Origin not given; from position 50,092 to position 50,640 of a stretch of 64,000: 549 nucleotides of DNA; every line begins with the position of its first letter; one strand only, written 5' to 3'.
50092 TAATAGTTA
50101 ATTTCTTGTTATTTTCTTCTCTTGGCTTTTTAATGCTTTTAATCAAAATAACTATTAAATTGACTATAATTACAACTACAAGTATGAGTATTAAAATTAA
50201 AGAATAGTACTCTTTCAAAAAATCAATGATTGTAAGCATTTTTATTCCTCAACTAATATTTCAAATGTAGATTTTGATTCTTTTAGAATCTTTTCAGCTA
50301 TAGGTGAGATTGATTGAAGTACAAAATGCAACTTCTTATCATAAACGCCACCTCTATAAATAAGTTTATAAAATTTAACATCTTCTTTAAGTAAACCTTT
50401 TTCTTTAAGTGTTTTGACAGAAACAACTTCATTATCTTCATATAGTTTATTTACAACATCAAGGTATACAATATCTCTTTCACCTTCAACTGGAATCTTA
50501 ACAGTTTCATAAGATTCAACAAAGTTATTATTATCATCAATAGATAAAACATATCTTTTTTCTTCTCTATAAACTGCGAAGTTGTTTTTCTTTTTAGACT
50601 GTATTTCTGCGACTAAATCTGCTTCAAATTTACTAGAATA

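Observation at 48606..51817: Three-gene island of unknowns between rpsU and mtaB in an otherwise textbook backbone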

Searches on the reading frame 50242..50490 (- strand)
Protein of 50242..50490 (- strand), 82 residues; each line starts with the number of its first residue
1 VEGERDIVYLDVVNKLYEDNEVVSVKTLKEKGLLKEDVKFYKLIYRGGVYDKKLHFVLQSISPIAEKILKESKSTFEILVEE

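Call 62: search_solved_structures(query=A6, max_evalue=0.001, show_alignments=2)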
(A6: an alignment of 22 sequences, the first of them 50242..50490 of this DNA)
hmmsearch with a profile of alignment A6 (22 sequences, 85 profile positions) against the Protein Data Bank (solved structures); distinct sequences matched with E-value up to 0.001: 77 (the best 60 are shown).
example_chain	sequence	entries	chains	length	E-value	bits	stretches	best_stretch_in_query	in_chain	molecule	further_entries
6o8w_M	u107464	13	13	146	5.8e-18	67.6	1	7-80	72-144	50S ribosomal protein L15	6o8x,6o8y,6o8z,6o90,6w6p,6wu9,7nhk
8uu4_N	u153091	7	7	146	6.5e-17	64.3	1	7-80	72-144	Large ribosomal subunit protein uL15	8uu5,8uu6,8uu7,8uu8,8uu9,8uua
7nhn_O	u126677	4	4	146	1.2e-16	63.4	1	7-80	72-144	50S ribosomal protein L15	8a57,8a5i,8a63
28jw_L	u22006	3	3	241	3e-15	58.9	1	11-81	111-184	uL15c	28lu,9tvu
3j3v_L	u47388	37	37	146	8.4e-15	57.5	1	6-80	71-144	50S ribosomal protein L15 | 50S ribosomal protein uL15 | Large ribosomal subunit protein uL15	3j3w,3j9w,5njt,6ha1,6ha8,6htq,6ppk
6ppf_L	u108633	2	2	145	1.1e-14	57.2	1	6-80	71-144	50S ribosomal protein L15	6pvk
4wce_I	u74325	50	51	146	1.9e-14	56.4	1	6-79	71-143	50S ribosomal protein L15 | Large ribosomal subunit protein uL15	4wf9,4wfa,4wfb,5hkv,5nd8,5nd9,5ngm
5t7v_LO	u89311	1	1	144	2.1e-14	56.2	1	6-78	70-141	50S ribosomal protein L15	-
5tcu_LO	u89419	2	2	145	2.2e-14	56.2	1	6-78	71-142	50S ribosomal protein L15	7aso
8fmw_AN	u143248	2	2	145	7.6e-14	54.4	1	6-80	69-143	50S ribosomal protein L15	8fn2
5hl7_I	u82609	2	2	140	3e-13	52.5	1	6-74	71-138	50S ribosomal protein L15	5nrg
6dzi_M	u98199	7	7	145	3.9e-13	52.1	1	3-81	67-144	50S ribosomal protein L15 | Large ribosomal subunit protein uL15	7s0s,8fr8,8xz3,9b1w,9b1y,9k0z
5o60_M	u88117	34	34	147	4e-13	52.1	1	3-81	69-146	50S ribosomal protein L15 | Large ribosomal subunit protein uL15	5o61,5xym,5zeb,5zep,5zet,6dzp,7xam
9qt5_L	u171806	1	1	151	3.7e-12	49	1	2-82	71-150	Large ribosomal subunit protein uL15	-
4v61_BN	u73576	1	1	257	4.6e-12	48.7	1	12-80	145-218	Ribosomal Protein L15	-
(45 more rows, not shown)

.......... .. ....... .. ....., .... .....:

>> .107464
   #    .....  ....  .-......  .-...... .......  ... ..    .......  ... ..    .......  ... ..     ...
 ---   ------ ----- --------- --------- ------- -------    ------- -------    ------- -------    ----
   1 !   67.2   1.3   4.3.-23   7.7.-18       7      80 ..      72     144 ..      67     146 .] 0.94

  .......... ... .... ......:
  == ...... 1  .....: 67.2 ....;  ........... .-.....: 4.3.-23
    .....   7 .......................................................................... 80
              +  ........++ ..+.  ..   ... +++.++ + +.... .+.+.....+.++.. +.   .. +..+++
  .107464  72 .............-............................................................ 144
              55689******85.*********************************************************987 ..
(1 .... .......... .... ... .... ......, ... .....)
